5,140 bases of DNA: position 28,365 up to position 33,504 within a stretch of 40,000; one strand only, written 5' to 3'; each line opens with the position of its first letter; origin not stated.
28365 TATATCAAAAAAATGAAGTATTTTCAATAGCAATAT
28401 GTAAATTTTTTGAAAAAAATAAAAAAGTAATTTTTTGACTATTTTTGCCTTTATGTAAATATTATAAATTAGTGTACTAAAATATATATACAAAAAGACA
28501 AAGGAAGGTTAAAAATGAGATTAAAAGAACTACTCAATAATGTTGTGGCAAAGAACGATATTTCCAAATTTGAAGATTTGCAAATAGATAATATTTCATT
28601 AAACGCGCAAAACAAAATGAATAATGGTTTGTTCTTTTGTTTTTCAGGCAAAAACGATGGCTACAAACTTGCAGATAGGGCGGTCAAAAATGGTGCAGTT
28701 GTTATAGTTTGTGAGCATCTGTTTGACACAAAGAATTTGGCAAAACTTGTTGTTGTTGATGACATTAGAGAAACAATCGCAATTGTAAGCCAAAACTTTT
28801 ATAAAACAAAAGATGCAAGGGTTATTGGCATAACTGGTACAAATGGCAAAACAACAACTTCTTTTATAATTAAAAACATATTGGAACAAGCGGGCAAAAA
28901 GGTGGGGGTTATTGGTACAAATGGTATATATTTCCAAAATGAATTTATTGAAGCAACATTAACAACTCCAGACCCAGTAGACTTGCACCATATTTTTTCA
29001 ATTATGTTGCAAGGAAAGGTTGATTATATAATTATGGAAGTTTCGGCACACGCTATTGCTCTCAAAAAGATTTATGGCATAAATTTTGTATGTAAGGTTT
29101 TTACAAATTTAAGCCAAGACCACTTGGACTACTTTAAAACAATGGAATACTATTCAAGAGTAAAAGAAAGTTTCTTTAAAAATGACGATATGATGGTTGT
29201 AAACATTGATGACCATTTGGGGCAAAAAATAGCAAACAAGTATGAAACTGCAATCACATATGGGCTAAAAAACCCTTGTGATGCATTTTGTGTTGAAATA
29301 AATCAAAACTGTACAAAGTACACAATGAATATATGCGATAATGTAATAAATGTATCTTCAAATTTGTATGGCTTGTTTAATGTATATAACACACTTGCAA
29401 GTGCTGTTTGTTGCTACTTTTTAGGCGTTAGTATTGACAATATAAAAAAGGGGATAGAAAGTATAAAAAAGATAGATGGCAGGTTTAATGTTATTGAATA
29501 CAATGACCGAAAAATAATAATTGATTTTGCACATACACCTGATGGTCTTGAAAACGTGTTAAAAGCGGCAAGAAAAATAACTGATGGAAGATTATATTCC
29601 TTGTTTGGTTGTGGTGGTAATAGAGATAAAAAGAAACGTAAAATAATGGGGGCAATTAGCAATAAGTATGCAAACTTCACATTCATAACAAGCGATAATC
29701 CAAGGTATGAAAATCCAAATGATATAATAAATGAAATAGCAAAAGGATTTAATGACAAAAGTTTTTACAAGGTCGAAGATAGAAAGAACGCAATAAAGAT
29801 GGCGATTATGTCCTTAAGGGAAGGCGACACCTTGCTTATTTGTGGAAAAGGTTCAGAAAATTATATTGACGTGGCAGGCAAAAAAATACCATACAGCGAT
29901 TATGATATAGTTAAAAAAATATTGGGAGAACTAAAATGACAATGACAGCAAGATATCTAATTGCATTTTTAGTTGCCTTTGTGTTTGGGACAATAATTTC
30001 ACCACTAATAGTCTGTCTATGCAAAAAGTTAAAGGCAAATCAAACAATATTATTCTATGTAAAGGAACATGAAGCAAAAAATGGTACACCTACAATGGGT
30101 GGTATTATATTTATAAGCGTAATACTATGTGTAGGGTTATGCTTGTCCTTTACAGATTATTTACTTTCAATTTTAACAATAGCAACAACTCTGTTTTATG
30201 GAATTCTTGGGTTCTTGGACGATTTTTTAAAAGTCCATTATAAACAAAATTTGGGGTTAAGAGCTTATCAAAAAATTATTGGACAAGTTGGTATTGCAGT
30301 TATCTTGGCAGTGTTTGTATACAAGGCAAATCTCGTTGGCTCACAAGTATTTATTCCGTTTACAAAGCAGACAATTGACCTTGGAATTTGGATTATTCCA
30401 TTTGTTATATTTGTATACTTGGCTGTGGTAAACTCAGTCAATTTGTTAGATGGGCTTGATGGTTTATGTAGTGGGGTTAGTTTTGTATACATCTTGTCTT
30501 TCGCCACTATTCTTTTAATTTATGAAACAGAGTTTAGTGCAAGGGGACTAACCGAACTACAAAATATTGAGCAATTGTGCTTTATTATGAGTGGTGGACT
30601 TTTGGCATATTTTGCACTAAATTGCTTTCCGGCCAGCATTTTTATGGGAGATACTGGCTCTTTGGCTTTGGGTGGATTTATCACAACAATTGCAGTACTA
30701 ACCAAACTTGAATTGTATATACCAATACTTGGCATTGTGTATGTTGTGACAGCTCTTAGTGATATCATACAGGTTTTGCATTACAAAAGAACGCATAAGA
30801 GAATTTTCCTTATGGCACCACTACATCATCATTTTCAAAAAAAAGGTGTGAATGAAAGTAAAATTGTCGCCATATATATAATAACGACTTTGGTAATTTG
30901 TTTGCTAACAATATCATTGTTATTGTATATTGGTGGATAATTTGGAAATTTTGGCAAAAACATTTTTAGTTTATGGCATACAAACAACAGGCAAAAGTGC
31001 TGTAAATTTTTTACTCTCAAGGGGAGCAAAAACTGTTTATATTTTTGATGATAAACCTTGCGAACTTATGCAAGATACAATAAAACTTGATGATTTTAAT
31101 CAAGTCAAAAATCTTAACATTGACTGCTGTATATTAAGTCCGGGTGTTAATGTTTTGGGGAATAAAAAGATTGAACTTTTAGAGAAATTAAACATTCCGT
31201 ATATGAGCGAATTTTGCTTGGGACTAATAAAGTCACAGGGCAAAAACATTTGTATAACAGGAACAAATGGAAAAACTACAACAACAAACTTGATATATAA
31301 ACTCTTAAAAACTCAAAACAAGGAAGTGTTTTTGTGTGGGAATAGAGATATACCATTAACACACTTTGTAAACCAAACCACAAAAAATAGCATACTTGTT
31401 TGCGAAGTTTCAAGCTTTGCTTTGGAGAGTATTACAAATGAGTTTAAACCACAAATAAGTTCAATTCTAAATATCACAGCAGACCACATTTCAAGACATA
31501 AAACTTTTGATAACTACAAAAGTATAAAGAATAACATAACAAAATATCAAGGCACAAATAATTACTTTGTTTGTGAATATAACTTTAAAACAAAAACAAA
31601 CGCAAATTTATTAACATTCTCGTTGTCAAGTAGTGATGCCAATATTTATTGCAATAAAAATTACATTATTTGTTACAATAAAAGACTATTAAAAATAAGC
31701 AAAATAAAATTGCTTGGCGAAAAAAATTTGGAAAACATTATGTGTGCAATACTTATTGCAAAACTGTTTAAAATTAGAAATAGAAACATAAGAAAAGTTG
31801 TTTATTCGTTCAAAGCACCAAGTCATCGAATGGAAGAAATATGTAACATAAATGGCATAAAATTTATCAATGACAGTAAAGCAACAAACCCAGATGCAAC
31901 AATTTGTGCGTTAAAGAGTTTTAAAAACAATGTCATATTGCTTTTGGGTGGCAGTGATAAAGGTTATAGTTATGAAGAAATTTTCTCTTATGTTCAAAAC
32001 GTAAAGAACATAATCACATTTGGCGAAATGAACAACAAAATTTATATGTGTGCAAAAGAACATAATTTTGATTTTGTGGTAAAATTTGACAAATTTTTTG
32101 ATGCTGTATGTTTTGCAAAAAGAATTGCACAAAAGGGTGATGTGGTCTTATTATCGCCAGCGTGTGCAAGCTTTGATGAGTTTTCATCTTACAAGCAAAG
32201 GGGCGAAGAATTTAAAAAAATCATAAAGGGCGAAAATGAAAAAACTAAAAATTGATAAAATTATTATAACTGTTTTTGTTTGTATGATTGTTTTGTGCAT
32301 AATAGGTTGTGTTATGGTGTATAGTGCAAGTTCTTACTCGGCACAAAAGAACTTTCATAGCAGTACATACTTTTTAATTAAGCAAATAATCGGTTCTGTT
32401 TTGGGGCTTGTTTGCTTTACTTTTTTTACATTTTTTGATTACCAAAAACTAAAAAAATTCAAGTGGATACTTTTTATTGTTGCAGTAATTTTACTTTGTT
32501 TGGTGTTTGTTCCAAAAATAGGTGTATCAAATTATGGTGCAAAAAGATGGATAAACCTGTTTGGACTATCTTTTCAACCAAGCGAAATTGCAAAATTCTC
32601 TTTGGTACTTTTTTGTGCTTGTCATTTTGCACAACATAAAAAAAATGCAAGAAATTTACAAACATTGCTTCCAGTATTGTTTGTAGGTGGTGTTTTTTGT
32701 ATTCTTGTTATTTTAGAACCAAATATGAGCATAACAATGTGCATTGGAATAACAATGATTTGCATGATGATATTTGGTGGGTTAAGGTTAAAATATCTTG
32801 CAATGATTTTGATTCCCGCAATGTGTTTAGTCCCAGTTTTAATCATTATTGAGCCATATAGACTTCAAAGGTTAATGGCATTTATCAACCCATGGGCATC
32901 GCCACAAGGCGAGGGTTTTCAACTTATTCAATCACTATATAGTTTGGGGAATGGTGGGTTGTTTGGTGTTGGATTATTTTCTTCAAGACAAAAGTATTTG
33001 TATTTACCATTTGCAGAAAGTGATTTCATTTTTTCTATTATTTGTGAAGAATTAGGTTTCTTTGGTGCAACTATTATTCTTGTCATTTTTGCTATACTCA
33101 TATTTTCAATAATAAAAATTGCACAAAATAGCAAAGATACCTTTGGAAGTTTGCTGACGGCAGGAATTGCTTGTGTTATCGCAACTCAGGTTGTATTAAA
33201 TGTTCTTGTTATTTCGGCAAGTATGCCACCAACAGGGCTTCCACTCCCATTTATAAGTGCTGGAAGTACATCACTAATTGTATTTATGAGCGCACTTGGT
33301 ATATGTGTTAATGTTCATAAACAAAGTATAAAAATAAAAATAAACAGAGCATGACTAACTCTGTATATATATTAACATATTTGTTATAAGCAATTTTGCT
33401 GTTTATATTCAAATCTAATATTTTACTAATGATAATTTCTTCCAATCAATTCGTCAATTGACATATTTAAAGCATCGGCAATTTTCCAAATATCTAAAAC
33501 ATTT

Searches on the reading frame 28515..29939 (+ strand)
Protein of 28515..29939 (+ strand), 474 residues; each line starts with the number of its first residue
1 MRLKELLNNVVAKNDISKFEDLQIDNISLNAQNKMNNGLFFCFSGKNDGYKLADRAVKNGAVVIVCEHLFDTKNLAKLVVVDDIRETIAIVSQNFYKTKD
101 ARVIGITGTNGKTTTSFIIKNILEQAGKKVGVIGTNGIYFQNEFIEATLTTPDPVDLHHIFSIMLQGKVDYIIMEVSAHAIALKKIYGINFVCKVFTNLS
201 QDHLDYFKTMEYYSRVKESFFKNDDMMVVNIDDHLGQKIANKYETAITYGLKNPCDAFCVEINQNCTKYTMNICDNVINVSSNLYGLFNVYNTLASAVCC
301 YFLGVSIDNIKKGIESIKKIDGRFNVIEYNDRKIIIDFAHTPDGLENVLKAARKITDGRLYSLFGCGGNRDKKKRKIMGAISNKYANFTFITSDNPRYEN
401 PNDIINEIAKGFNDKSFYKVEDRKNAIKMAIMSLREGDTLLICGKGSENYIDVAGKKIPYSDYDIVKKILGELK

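Call 94: search_protein_families(library=pfam, proteins=[window:28515-29939:+], max_evalue=0.00001)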
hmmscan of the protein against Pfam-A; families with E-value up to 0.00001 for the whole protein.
window:28515-29939:+ (474 aa): 2 families
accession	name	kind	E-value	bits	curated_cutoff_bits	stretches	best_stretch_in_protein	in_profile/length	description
PF08245.18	Mur_ligase_M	-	1.6e-44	152.7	24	1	106-299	1-199/200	Mur ligase middle domain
PF02875.26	Mur_ligase_C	-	4.1e-29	102.4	28.4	1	322-446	1-127/127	Mur ligase, glutamate ligase domain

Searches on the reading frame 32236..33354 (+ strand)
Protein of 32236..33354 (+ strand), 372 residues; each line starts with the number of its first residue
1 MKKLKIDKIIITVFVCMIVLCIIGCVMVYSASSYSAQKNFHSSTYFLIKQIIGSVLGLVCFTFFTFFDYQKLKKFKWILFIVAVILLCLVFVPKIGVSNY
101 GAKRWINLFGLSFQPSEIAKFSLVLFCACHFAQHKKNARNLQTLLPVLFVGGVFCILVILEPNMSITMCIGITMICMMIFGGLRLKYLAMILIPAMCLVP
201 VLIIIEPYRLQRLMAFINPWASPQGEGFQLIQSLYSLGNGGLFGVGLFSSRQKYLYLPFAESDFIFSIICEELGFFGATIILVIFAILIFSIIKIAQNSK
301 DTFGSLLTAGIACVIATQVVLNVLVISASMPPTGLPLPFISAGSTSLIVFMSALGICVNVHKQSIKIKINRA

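Call 3: search_protein_families(library=pfam, proteins=[window:32236-33354:+], max_evalue=1)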
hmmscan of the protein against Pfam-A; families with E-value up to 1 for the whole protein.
window:32236-33354:+ (372 aa): 1 family
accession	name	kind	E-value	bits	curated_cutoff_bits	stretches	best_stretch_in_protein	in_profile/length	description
PF01098.24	FTSW_RODA_SPOVE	-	1.9e-97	326.9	26.4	1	13-364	4-354/356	Cell cycle protein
